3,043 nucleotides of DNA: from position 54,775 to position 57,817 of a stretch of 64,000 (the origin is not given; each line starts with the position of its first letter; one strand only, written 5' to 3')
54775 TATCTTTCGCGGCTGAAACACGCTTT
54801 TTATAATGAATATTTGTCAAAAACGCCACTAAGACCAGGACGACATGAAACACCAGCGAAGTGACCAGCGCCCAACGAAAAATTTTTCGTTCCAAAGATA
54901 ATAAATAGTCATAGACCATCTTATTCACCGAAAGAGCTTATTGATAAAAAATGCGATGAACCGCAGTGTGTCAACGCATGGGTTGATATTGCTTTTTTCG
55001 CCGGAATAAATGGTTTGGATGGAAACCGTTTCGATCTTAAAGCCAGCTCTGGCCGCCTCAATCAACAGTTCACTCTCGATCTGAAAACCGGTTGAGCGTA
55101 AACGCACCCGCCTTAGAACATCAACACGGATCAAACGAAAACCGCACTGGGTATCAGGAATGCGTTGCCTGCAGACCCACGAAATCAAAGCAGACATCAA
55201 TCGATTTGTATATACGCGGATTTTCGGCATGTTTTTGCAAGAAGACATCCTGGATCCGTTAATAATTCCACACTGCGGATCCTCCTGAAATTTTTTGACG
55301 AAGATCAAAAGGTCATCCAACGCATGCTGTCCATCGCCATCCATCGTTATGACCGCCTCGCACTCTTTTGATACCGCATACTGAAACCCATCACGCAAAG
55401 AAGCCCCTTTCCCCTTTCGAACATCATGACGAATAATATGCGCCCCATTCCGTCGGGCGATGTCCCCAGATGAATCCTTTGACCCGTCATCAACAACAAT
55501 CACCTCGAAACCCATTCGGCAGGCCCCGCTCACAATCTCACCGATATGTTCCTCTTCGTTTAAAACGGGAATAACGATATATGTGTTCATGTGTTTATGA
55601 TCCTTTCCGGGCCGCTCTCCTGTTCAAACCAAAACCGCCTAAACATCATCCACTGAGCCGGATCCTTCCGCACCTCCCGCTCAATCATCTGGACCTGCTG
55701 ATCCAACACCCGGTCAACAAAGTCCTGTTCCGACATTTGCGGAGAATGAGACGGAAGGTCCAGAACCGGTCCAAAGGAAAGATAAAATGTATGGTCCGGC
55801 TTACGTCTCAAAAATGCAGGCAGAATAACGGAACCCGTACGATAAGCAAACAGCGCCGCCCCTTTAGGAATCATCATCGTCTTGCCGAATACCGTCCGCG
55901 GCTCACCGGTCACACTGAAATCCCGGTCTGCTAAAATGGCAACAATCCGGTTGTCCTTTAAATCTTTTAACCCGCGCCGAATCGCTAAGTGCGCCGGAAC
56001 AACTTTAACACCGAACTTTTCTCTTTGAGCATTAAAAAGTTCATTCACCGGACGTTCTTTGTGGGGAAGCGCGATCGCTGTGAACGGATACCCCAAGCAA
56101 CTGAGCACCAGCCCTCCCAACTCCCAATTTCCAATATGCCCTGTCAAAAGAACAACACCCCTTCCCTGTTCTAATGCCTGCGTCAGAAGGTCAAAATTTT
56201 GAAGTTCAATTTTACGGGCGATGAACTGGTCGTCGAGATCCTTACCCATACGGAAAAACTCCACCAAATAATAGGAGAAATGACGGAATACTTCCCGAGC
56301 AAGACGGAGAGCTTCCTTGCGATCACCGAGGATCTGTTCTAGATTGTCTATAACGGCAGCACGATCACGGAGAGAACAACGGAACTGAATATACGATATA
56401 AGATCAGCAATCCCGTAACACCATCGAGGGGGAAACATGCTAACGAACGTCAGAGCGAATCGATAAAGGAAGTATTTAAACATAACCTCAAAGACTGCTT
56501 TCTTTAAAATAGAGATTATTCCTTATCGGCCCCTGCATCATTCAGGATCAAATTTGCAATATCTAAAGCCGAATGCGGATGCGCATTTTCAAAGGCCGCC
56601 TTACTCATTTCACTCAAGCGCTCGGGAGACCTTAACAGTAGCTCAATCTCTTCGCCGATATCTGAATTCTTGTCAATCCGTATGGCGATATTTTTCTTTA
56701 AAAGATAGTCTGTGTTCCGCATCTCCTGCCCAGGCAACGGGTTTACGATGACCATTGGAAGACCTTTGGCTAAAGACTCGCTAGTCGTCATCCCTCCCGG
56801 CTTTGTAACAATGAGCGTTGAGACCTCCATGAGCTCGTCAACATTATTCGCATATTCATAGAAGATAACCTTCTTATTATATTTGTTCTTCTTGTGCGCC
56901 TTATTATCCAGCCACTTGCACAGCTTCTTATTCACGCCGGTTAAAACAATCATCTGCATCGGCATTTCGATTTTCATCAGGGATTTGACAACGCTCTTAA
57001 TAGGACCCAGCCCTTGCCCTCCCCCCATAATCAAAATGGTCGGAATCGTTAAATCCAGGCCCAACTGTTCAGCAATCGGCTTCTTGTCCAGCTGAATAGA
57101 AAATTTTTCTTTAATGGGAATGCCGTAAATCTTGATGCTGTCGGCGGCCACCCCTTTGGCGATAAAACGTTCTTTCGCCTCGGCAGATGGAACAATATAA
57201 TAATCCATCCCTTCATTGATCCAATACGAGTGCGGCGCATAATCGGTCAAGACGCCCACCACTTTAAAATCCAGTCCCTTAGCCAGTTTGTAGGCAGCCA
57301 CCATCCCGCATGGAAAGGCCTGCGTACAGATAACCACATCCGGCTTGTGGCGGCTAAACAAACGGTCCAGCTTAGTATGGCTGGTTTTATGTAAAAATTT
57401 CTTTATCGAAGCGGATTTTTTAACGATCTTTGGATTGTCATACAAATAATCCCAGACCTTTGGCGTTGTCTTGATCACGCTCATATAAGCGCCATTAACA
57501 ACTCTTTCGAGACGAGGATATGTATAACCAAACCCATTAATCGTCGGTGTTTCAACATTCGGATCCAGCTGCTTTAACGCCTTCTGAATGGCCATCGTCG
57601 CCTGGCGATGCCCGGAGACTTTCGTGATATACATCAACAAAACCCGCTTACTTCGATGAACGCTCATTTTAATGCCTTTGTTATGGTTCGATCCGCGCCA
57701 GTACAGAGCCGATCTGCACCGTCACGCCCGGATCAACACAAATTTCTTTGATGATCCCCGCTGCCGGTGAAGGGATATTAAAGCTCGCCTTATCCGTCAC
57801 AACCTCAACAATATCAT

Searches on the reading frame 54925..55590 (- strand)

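Call 22: search_protein_families(library=pfam, proteins=[window:54925-55590:-], max_evalue=0.001)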
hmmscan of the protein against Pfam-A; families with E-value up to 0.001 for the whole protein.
window:54925-55590:- (221 aa): 2 families
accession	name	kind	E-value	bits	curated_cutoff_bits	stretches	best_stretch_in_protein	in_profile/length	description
PF00535.33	Glycos_transf_2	-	6e-24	85.3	23.3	1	5-162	2-167/168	Glycosyl transferase family 2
PF14952.11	zf-tcix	-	6.2e-05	22.9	31.2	1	105-120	14-29/42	Putative treble-clef, zinc-finger, Zn-binding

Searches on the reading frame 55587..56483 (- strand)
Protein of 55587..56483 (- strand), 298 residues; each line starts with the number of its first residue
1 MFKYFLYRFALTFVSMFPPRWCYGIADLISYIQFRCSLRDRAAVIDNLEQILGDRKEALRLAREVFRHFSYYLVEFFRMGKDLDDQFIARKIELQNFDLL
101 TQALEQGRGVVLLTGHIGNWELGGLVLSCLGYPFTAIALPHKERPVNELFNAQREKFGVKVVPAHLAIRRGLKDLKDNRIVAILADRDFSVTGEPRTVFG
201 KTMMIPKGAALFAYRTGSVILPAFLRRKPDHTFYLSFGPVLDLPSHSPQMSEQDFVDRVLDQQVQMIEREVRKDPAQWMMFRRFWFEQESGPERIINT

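Call 22: search_protein_families(library=pfam, proteins=[window:55587-56483:-], max_evalue=0.001)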
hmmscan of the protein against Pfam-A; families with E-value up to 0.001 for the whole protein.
window:55587-56483:- (298 aa): 1 family
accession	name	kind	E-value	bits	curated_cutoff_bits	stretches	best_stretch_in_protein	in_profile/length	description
PF03279.18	Lip_A_acyltrans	-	4.5e-47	161.1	22.3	1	4-285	16-293/295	Bacterial lipid A biosynthesis acyltransferase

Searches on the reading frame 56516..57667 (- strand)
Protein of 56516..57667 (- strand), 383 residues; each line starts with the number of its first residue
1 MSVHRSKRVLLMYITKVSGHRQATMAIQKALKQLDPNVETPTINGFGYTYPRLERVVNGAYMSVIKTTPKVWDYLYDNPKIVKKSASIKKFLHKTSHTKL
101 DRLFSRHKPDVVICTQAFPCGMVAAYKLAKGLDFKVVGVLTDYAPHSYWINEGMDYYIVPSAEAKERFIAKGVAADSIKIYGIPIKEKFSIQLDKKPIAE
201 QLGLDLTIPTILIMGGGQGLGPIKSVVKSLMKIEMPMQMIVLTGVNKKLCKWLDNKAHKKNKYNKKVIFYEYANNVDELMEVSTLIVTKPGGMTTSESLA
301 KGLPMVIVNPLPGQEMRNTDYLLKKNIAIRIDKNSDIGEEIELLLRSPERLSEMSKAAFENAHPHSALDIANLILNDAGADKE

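Call 22: search_protein_families(library=pfam, proteins=[window:56516-57667:-], max_evalue=0.001)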
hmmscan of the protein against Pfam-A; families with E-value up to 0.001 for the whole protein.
window:56516-57667:- (383 aa): 4 families
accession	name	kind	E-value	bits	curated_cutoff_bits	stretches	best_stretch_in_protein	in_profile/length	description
PF06925.17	MGDG_synth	-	3e-26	92.9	25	1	20-185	1-169/169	Monogalactosyldiacylglycerol (MGDG) synthase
PF04101.22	Glyco_tran_28_C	-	1.4e-12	48.4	22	1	210-364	1-160/166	Glycosyltransferase family 28 C-terminal domain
PF00534.26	Glycos_transf_1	-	1.1e-06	28.8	26.4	1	226-359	33-170/172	Glycosyl transferases group 1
PF13439.12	Glyco_transf_4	-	0.00049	20.6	28.5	0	96-179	60-160/170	Glycosyltransferase Family 4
